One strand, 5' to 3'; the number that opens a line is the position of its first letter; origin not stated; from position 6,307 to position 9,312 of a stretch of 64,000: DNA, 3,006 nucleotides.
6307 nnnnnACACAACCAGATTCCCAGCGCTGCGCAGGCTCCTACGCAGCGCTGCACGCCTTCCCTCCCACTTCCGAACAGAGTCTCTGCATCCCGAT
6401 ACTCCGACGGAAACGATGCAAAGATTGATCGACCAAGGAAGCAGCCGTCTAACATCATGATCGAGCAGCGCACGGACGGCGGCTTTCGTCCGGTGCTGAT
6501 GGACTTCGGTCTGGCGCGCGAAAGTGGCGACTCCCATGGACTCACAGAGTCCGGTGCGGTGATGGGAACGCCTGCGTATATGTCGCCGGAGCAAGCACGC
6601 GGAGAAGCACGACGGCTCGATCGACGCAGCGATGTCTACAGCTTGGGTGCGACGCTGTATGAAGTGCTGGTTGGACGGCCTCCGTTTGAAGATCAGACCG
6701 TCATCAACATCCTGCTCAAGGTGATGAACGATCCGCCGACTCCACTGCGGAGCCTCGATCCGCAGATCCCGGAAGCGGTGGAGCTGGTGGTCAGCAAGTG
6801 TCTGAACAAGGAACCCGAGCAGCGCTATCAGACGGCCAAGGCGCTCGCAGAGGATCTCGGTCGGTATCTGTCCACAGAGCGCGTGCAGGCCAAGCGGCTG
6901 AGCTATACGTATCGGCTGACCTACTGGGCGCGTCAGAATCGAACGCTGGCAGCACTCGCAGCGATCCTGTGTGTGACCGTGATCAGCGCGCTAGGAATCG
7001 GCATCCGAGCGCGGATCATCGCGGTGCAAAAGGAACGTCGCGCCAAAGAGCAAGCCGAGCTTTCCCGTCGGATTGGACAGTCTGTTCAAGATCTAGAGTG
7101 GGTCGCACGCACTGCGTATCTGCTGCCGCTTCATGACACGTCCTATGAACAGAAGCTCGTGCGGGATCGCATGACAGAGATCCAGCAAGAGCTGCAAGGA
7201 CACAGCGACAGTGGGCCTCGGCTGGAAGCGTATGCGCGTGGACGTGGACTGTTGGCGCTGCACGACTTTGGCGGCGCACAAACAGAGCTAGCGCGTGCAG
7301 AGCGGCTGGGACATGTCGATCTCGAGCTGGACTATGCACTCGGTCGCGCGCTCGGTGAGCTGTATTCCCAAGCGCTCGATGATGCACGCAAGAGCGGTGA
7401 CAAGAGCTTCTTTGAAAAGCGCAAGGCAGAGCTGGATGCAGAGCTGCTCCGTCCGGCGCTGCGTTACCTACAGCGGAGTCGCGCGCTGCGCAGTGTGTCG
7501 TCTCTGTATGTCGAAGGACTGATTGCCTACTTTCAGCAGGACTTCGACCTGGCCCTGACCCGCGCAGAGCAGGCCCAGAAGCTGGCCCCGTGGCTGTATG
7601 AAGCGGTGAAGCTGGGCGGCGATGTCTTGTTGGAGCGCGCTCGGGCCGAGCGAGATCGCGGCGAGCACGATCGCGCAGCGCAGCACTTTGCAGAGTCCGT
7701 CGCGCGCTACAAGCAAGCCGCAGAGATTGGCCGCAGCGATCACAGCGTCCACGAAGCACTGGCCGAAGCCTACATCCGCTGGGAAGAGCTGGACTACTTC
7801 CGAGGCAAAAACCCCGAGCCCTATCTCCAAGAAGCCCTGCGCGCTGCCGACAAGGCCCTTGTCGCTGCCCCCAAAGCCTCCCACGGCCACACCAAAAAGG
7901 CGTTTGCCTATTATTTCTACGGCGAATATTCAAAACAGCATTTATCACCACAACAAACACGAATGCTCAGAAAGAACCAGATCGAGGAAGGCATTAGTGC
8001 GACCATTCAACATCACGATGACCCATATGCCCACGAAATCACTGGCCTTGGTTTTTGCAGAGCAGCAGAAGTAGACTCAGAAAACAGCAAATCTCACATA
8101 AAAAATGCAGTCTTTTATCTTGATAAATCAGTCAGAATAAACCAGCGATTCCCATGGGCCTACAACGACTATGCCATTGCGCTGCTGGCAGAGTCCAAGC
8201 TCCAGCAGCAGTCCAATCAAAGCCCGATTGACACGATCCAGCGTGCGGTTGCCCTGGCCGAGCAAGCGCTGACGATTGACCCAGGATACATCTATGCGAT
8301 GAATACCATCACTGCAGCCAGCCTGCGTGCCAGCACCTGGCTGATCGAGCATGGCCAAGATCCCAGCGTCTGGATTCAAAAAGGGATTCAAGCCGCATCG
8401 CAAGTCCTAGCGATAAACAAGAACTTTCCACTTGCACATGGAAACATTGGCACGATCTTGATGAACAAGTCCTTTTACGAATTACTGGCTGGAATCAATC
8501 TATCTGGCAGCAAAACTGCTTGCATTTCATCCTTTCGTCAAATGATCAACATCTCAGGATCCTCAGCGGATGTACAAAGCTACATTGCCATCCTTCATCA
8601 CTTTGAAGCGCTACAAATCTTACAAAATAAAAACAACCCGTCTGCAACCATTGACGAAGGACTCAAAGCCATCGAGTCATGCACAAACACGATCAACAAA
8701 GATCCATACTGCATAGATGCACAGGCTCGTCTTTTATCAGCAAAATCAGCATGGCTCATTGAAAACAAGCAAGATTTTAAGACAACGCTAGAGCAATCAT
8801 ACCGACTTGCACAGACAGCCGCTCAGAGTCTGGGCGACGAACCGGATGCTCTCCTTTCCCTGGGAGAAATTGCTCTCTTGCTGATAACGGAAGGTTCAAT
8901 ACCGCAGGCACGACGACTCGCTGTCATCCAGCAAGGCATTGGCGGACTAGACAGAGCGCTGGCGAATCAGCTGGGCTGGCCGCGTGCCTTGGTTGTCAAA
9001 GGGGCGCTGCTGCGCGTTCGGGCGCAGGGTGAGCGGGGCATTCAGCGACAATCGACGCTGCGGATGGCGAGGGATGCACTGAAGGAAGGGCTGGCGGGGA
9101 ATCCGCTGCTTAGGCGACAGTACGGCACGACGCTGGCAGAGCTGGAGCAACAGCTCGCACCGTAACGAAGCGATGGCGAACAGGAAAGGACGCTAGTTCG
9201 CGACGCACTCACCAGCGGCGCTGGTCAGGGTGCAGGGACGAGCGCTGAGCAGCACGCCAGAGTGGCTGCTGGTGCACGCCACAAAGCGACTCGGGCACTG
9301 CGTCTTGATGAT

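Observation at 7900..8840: Two sharply AT-rich patches inside the kinase C-terminal repeat domain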

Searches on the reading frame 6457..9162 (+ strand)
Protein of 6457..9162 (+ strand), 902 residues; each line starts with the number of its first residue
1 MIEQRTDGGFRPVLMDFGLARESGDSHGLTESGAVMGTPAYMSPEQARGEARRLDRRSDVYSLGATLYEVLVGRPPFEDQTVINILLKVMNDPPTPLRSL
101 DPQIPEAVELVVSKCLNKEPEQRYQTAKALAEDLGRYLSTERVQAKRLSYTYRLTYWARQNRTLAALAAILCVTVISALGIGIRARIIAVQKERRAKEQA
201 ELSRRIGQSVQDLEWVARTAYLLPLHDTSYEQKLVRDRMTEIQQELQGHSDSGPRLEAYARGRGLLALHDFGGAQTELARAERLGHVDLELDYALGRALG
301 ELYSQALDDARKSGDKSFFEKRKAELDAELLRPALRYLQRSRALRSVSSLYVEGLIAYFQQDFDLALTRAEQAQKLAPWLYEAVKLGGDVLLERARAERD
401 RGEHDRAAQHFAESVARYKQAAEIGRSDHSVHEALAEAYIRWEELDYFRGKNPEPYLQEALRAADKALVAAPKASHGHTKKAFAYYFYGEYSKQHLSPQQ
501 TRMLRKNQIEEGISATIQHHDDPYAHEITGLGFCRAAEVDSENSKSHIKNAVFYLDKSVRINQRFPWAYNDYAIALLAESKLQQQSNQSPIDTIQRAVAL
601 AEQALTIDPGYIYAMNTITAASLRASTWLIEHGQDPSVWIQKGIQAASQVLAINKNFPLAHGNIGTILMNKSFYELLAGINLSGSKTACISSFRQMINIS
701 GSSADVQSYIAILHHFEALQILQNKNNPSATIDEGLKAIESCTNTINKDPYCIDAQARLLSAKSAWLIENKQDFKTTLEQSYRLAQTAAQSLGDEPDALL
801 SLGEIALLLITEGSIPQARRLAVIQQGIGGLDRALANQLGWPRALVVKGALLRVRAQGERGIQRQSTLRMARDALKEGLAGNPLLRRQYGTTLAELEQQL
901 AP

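Call 6: search_protein_families(library=pfam, proteins=[window:6457-9162:+], max_evalue=0.1)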
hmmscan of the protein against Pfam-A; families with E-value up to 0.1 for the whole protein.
window:6457-9162:+ (902 aa): 6 families
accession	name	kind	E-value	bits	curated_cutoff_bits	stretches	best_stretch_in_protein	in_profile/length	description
PF00069.31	Pkinase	-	2.9e-16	60.1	31.7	1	14-132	139-260/263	Protein kinase domain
PF07714.23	PK_Tyr_Ser-Thr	-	4.8e-10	39.6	23.1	1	15-127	144-252/258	Protein tyrosine and serine/threonine kinase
PF13431.12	TPR_17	-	0.00031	21.2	24.4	0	555-583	2-30/34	Tetratricopeptide repeat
PF13414.12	TPR_11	-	0.0031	17.6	26.8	0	410-439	9-38/42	TPR repeat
PF13432.12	TPR_16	-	0.0035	18.2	32.7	1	351-421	1-64/65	Tetratricopeptide repeat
PF07719.23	TPR_2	-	0.043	14.4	27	0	350-378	4-32/34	Tetratricopeptide repeat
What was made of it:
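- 7006..9162 (+): All-alpha TPR-like superhelical ectodomain of about 700 aa (about 17 hairpins). Pfam TPR hits are weak (call 6).
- On Hanks-type (eukaryotic-like) Ser/Thr protein kinase, Pfam PF00069: ORF 6457-9165 covers only profile positions 139-260 (call 6).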

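Call 8: find_homologous_proteins(query=window:6457-9162:+)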
Query window:6457-9162:+ (902 aa): 6540 proteins with E <= 0.001 among 8000 candidates; the best 120 are listed.
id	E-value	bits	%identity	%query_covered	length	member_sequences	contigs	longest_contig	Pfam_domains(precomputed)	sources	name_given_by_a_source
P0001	0.0e+0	1832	93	100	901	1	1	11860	PF07714.24,PF13431.13,PF00069.32,PF21033.5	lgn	-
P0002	0.0e+0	1819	93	100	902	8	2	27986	PF07714.24,PF13431.13,PF00069.32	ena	-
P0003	0.0e+0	1792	91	100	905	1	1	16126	PF07714.24,PF13431.13,PF00069.32,PF07719.24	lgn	-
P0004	0.0e+0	1692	85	100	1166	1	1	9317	PF07714.24,PF13431.13,PF00069.32,PF03109.23,PF17667.8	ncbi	-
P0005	0.0e+0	1468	74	100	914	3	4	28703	PF07714.24,PF13431.13,PF00069.32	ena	-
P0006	0.0e+0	1288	66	100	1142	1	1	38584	PF07714.24,PF13431.13,PF00069.32,PF21033.5,PF17667.8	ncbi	-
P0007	0.0e+0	1272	65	100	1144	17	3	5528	PF07714.24,PF13431.13,PF00069.32,PF17667.8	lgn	-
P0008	0.0e+0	1268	66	98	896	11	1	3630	PF07714.24,PF13431.13,PF00069.32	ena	-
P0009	0.0e+0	1203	65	95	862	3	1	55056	PF07714.24,PF13431.13,PF00069.32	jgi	jgi:tetratricopeptide (TPR) repeat protein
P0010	0.0e+0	1195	61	100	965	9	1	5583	PF07714.24,PF13431.13,PF00069.32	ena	-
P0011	0.0e+0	1193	61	100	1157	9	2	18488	PF07714.24,PF13431.13,PF00069.32,PF17667.8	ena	-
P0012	0.0e+0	1175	61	100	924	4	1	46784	PF07714.24,PF13431.13,PF00069.32,PF13414.13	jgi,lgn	jgi:hypothetical protein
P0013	0.0e+0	1165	60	100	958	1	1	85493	PF07714.24,PF00069.32,PF17667.8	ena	-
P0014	0.0e+0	1163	60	100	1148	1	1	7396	PF07714.24,PF00069.32,PF17667.8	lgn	-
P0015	0.0e+0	1110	58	100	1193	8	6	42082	PF07714.24,PF13431.13,PF00069.32,PF03109.23,PF17667.8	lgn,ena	-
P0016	0.0e+0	1051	56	100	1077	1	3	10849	PF07714.24,PF00069.32,PF13414.13,PF17667.8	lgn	-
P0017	0.0e+0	1032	55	100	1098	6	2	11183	PF07714.24,PF00069.32,PF13414.13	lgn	-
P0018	0.0e+0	1021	55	99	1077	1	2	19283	PF07714.24,PF00069.32,PF03109.23,PF17667.8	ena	-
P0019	1.5e-298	1011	54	100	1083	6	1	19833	PF07714.24,PF13431.13,PF00069.32,PF13414.13,PF17667.8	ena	-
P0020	3.2e-284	963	51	100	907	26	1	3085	PF07714.24,PF00069.32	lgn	-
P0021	1.5e-264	898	48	100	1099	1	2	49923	PF07714.24,PF13431.13,PF00069.32,PF03109.23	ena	-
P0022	1.5e-259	882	70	63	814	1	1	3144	PF07714.24,PF00069.32,PF17667.8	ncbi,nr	ncbi:MAG TPA: serine/threonine-protein kinase, partial [Pseudomonadota bacterium]|nr:serine/threonin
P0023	6.5e-258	876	48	99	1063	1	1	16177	PF07714.24,PF00069.32,PF03109.23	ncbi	-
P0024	3.3e-254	864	47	98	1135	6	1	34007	PF07714.24,PF00069.32,PF21033.5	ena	-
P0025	3.5e-249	848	47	99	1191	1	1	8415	PF07714.24,PF13431.13,PF00069.32,PF13414.13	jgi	-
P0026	1.1e-247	843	47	99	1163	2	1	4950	PF07714.24,PF13431.13,PF00069.32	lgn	-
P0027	4.2e-240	818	45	98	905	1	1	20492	PF07714.24,PF13431.13,PF00069.32,PF13414.13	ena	-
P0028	6.1e-240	817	46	99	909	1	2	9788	PF07714.24,PF13431.13,PF00069.32,PF13414.13,PF21033.5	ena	-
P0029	7.8e-240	817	47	100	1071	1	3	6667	PF07714.24,PF13431.13,PF00069.32,PF03109.23,PF01636.30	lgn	-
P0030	5.2e-236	804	46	99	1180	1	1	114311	PF07714.24,PF13431.13,PF00069.32,PF13414.13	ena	-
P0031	2.0e-234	799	48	88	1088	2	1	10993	PF07714.24,PF13431.13,PF00069.32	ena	-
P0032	5.4e-234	797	45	99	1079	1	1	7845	PF07714.24,PF13431.13,PF00069.32,PF13414.13,PF03109.23,PF17667.8,PF07719.24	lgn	-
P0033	3.4e-231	788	45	98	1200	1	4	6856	PF07714.24,PF13431.13,PF00069.32,PF03109.23,PF17667.8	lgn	-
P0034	7.2e-230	784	45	99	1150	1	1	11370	PF07714.24,PF13431.13,PF00069.32,PF13414.13,PF03109.23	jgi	jgi:serine/threonine-protein kinase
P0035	8.2e-230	783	44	100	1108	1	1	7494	PF07714.24,PF13431.13,PF00069.32,PF13414.13,PF17667.8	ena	-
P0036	2.6e-229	782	45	100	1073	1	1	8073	PF07714.24,PF13431.13,PF00069.32,PF13414.13,PF03109.23,PF17667.8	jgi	jgi:eukaryotic-like serine/threonine-protein kinase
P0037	4.0e-229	781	45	100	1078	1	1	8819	PF07714.24,PF13431.13,PF00069.32,PF13414.13,PF03109.23,PF17667.8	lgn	-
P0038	6.9e-229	780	45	98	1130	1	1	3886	PF07714.24,PF13431.13,PF00069.32,PF13414.13,PF17667.8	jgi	jgi:serine/threonine-protein kinase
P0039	2.5e-228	779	44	100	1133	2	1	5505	PF07714.24,PF13431.13,PF00069.32,PF13414.13,PF03109.23,PF13428.13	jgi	-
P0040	1.5e-227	776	44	98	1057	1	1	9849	PF07714.24,PF13431.13,PF00069.32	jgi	jgi:serine/threonine-protein kinase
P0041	7.2e-227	774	44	99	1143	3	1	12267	PF07714.24,PF13431.13,PF00069.32,PF13414.13,PF03109.23,PF21033.5,PF13428.13,PF07719.24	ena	-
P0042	8.9e-226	770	44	100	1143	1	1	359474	PF07714.24,PF13431.13,PF00069.32,PF13414.13,PF03109.23,PF21033.5,PF07719.24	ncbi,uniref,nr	ncbi:serine/threonine-protein kinase [Polyangium sp. 15x6]|uniref:serine/threonine-protein kinase n=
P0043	1.9e-225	769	44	100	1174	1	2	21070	PF07714.24,PF13431.13,PF00069.32,PF13414.13,PF00515.35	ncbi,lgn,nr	ncbi:MAG: protein kinase [Polyangiaceae bacterium]|nr:protein kinase [Polyangiaceae bacterium]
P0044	3.8e-225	768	44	100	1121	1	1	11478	PF07714.24,PF13431.13,PF00069.32,PF13414.13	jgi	jgi:serine/threonine-protein kinase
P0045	9.8e-225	767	43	100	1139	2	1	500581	PF07714.24,PF13431.13,PF00069.32,PF13414.13,PF03109.23,PF21033.5,PF13428.13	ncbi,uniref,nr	ncbi:protein kinase domain-containing protein [Polyangium sorediatum]|uniref:Protein kinase n=1 Tax=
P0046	1.8e-224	766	45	99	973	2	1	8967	PF07714.24,PF13431.13,PF00069.32,PF21033.5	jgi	jgi:serine/threonine-protein kinase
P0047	5.4e-224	764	44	98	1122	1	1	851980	PF07714.24,PF13431.13,PF00069.32,PF13414.13,PF03109.23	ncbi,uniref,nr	ncbi:protein kinase domain-containing protein [Polyangium spumosum]|uniref:non-specific serine/threo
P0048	1.0e-223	763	44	98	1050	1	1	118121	PF07714.24,PF13431.13,PF00069.32,PF13414.13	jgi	jgi:serine/threonine-protein kinase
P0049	1.6e-223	763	44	100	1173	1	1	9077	PF07714.24,PF13431.13,PF00069.32,PF13414.13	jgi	-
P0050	2.3e-223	762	44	99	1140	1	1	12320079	PF07714.24,PF13431.13,PF00069.32,PF13414.13,PF07719.24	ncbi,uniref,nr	ncbi:serine/threonine-protein kinase [Polyangium aurulentum]|uniref:serine/threonine-protein kinase 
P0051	1.4e-221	756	44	100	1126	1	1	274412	PF07714.24,PF13431.13,PF00069.32,PF13414.13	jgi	jgi:serine/threonine-protein kinase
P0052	4.0e-220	751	43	99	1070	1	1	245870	PF07714.24,PF13431.13,PF00069.32,PF13414.13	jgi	jgi:serine/threonine-protein kinase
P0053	4.1e-220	751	43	100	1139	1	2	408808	PF07714.24,PF13431.13,PF00069.32,PF13414.13,PF03109.23,PF07719.24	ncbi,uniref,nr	ncbi:serine/threonine-protein kinase [Polyangium jinanense]|uniref:non-specific serine/threonine pro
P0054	5.3e-220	751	44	100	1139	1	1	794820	PF07714.24,PF00069.32,PF13414.13,PF03109.23,PF07719.24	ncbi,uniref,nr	ncbi:serine/threonine-protein kinase [Polyangium sp. 6x1]|uniref:serine/threonine-protein kinase n=1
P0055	2.0e-219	749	45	100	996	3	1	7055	PF07714.24,PF00069.32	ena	-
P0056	4.1e-219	748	45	98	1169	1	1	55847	PF07714.24,PF13431.13,PF00069.32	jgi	jgi:eukaryotic-like serine/threonine-protein kinase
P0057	6.5e-219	747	46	100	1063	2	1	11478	PF07714.24,PF00069.32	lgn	-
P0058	1.2e-218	747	45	98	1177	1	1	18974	PF07714.24,PF13431.13,PF00069.32,PF13414.13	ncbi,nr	ncbi:MAG TPA: serine/threonine-protein kinase [Polyangiaceae bacterium]|nr:serine/threonine-protein 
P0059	1.3e-218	746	43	99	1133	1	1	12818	PF07714.24,PF13431.13,PF00069.32,PF13414.13,PF00515.35,PF21033.5,PF17667.8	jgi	jgi:tRNA A-37 threonylcarbamoyl transferase component Bud32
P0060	3.3e-218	745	44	100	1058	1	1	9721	PF07714.24,PF00069.32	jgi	jgi:serine/threonine-protein kinase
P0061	3.0e-217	742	46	100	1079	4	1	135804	PF07714.24,PF00069.32,PF03109.23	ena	-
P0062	6.9e-217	741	44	99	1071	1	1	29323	PF07714.24,PF13431.13,PF00069.32,PF13414.13,PF21033.5,PF17667.8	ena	-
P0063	1.9e-216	739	44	99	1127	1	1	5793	PF07714.24,PF13431.13,PF00069.32,PF13414.13,PF03109.23,PF07719.24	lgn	-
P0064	9.4e-216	737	44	99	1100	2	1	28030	PF07714.24,PF13431.13,PF00069.32,PF13414.13,PF03109.23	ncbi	-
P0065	1.1e-215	737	42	100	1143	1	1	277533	PF07714.24,PF13431.13,PF00069.32,PF13414.13,PF03109.23,PF07719.24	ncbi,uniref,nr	ncbi:serine/threonine-protein kinase [Polyangium sp. y55x31]|uniref:protein kinase domain-containing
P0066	7.8e-215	734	43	99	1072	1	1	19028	PF07714.24,PF13431.13,PF00069.32,PF13414.13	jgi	jgi:eukaryotic-like serine/threonine-protein kinase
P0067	1.2e-213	730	46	89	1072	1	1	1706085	PF07714.24,PF13431.13,PF00069.32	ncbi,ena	-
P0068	1.8e-213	729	41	99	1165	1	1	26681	PF07714.24,PF13431.13,PF00069.32,PF13414.13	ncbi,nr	ncbi:MAG TPA: protein kinase [Polyangium sp.]|nr:protein kinase [Polyangium sp.]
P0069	6.0e-212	724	42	98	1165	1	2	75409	PF07714.24,PF13431.13,PF00069.32,PF13414.13,PF13428.13,PF07719.24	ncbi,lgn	-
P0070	1.4e-211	723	41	99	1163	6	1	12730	PF07714.24,PF13431.13,PF00069.32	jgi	jgi:predicted Ser/Thr protein kinase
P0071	3.0e-211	722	41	99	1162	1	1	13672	PF07714.24,PF13431.13,PF00069.32,PF13414.13,PF21033.5,PF17667.8,PF07719.24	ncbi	-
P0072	2.0e-210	719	43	100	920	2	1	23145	PF07714.24,PF13431.13,PF00069.32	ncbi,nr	ncbi:MAG: protein kinase, partial [Myxococcales bacterium]|nr:protein kinase [Myxococcales bacterium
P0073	2.2e-210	719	42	99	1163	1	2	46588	PF07714.24,PF00069.32,PF13414.13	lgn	-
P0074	9.6e-210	717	41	99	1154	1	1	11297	PF07714.24,PF13431.13,PF00069.32,PF13414.13,PF13428.13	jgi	jgi:eukaryotic-like serine/threonine-protein kinase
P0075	9.7e-209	714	43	98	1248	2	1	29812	PF07714.24,PF13431.13,PF00069.32,PF13414.13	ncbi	ncbi:MAG: protein kinase [Polyangiaceae bacterium]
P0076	2.4e-208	712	41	100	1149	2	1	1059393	PF07714.24,PF13431.13,PF00069.32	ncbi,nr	ncbi:MAG: protein kinase [Polyangiaceae bacterium]|nr:protein kinase [Polyangiaceae bacterium]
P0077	4.0e-207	708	43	95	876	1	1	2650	PF13431.13,PF00069.32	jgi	jgi:serine/threonine-protein kinase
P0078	1.5e-204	700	43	100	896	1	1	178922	PF07714.24,PF00069.32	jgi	jgi:tetratricopeptide (TPR) repeat protein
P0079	2.5e-204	699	44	100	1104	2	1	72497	PF07714.24,PF00069.32,PF03109.23,PF01636.30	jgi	-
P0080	3.0e-203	696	41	99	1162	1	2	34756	PF07714.24,PF13431.13,PF00069.32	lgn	-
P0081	1.9e-202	693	40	99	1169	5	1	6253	PF07714.24,PF13431.13,PF00069.32,PF13414.13,PF17667.8,PF07719.24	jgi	jgi:serine/threonine-protein kinase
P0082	1.3e-201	690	44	99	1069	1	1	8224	PF07714.24,PF00069.32,PF13414.13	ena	-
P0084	2.6e-200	686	41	99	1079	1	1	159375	PF07714.24,PF13431.13,PF00069.32,PF13414.13,PF17667.8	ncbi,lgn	-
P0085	2.9e-198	679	41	99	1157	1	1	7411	PF07714.24,PF13431.13,PF00069.32,PF21033.5,PF17667.8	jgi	jgi:serine/threonine-protein kinase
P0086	4.1e-198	679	42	99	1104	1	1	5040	PF07714.24,PF00069.32,PF13414.13,PF17667.8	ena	-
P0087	4.1e-197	675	39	100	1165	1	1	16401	PF07714.24,PF13431.13,PF00069.32,PF13414.13,PF21033.5,PF17667.8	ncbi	-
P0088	1.7e-196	673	39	100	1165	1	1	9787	PF07714.24,PF13431.13,PF00069.32,PF13414.13,PF21033.5,PF17667.8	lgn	-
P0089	5.6e-195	668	40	99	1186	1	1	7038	PF07714.24,PF13431.13,PF00069.32,PF03109.23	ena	-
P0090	2.1e-194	666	41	99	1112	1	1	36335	PF07714.24,PF13431.13,PF00069.32,PF13414.13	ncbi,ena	-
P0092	1.6e-192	660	41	98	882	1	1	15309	PF07714.24,PF13431.13,PF00069.32,PF13414.13,PF07719.24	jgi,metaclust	metaclust:\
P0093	1.0e-190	654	39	99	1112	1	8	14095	PF07714.24,PF00069.32,PF13414.13,PF21033.5,PF17667.8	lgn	-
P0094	2.3e-189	650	40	98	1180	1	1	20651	PF07714.24,PF13431.13,PF00069.32,PF13414.13,PF03109.23,PF21033.5,PF17667.8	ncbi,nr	ncbi:MAG TPA: serine/threonine-protein kinase, partial [Pseudomonadota bacterium]|nr:serine/threonin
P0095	2.9e-187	643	50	70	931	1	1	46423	PF07714.24,PF00069.32,PF13414.13,PF03109.23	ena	-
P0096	1.1e-184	634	40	99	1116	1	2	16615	PF07714.24,PF13431.13,PF00069.32,PF13414.13,PF17667.8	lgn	-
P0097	2.1e-182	627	40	98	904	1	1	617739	PF07714.24,PF13431.13,PF00069.32,PF13414.13,PF21033.5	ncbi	ncbi:MAG: protein kinase [Polyangia bacterium]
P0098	6.7e-178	612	40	99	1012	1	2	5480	PF07714.24,PF00069.32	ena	-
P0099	9.4e-172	591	46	74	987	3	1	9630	PF07714.24,PF13431.13,PF00069.32,PF13414.13,PF17667.8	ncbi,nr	ncbi:MAG TPA: serine/threonine-protein kinase [Pseudomonadota bacterium]|nr:serine/threonine-protein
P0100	5.5e-165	569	39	99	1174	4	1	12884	PF07714.24,PF00069.32,PF03109.23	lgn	-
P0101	2.8e-164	567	38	99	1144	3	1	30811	PF07714.24,PF13431.13,PF00069.32,PF13414.13,PF17667.8,PF07719.24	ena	-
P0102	8.9e-163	562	38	100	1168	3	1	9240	PF07714.24,PF13431.13,PF00069.32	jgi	-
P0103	1.6e-161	558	37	100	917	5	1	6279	PF07714.24,PF13431.13,PF00069.32,PF13414.13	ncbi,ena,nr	ncbi:MAG TPA: protein kinase [Pseudomonadota bacterium]|nr:protein kinase [Pseudomonadota bacterium]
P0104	6.2e-160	552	37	100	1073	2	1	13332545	PF07714.24,PF13431.13,PF00069.32,PF13414.13,PF00515.35,PF21033.5,PF07719.24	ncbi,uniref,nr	ncbi:protein kinase [Archangium violaceum]|uniref:protein kinase domain-containing protein n=1 Tax=A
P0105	1.9e-159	551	36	100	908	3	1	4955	PF07714.24,PF00069.32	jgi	-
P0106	1.5e-158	548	38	100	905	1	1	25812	PF07714.24,PF00069.32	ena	-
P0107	4.1e-158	546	36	94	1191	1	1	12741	PF07714.24,PF00069.32,PF13414.13,PF03109.23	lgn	-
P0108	4.3e-158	546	35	99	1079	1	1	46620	PF07714.24,PF00069.32,PF03109.23,PF17667.8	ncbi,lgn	-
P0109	4.7e-158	546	35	100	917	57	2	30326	PF14559.13,PF07714.24,PF13431.13,PF00069.32,PF13414.13,PF21033.5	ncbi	-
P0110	3.2e-157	543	38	99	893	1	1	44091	PF14559.13,PF07714.24,PF13431.13,PF00069.32,PF13414.13,PF00515.35,PF07719.24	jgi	-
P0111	7.5e-157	542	38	99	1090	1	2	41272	PF07714.24,PF13431.13,PF00069.32,PF13414.13,PF03109.23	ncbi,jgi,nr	ncbi:MAG TPA: protein kinase [Polyangia bacterium]|jgi:serine/threonine-protein kinase|nr:protein ki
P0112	5.2e-156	539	35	99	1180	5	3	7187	PF07714.24,PF13431.13,PF00069.32,PF13414.13,PF03109.23,PF17667.8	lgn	-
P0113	1.1e-155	538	35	99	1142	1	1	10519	PF07714.24,PF13431.13,PF00069.32,PF13414.13,PF03109.23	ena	-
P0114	1.3e-155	538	37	99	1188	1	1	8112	PF07714.24,PF00069.32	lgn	-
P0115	4.3e-155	536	36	100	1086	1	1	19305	PF07714.24,PF13431.13,PF00069.32,PF13414.13,PF03109.23,PF21033.5,PF06552.19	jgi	jgi:hypothetical protein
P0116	6.4e-155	536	37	99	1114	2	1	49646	PF06293.21,PF07714.24,PF00069.32,PF17667.8,PF01636.30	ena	-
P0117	6.2e-154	532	36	99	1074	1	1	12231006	PF14559.13,PF07714.24,PF13431.13,PF00069.32,PF13414.13,PF21033.5,PF07719.24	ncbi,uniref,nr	ncbi:protein kinase [Cystobacter fuscus]|uniref:protein kinase domain-containing protein n=1 Tax=Cys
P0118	2.3e-153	531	36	99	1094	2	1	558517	PF07714.24,PF13431.13,PF00069.32,PF13414.13,PF21033.5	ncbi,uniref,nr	ncbi:serine/threonine-protein kinase [Vitiosangium sp. GDMCC 1.1324]|uniref:serine/threonine-protein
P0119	4.9e-153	529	36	99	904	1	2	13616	PF07714.24,PF13431.13,PF00069.32,PF21033.5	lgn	-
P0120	6.9e-153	529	36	100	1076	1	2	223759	PF07714.24,PF13431.13,PF00069.32,PF13414.13,PF21033.5,PF07719.24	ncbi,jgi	jgi:serine/threonine-protein kinase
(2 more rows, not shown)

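Call 11: find_encoding_contigs(protein=P0004, flank=10000, max_places=4)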
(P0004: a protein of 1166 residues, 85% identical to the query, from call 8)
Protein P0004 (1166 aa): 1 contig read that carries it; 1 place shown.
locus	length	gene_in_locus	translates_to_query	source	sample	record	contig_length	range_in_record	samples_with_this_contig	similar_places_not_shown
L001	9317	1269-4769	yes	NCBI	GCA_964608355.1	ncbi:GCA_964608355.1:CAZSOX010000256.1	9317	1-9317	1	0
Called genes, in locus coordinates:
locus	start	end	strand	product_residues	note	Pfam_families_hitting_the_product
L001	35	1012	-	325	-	-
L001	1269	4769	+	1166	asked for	PF00069:Pkinase, PF03109:ABC1 (faint), PF07714:PK_Tyr_Ser-Thr, PF17667:Pkinase_fungal, PF13431:TPR_17 (faint)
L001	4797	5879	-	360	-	PF20032:ADYC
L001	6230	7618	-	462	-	PF16697:Yop-YscD_cpl, PF00498:FHA, PF00158:Sigma54_activat, PF14532:Sigma54_activ_2, PF25601:AAA_lid_14 (faint), PF02954:HTH_8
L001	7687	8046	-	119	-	PF01638:HxlR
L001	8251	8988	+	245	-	PF00106:adh_short, PF08659:KR, PF01370:Epimerase (weak), PF13561:adh_short_C2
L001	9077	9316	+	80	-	?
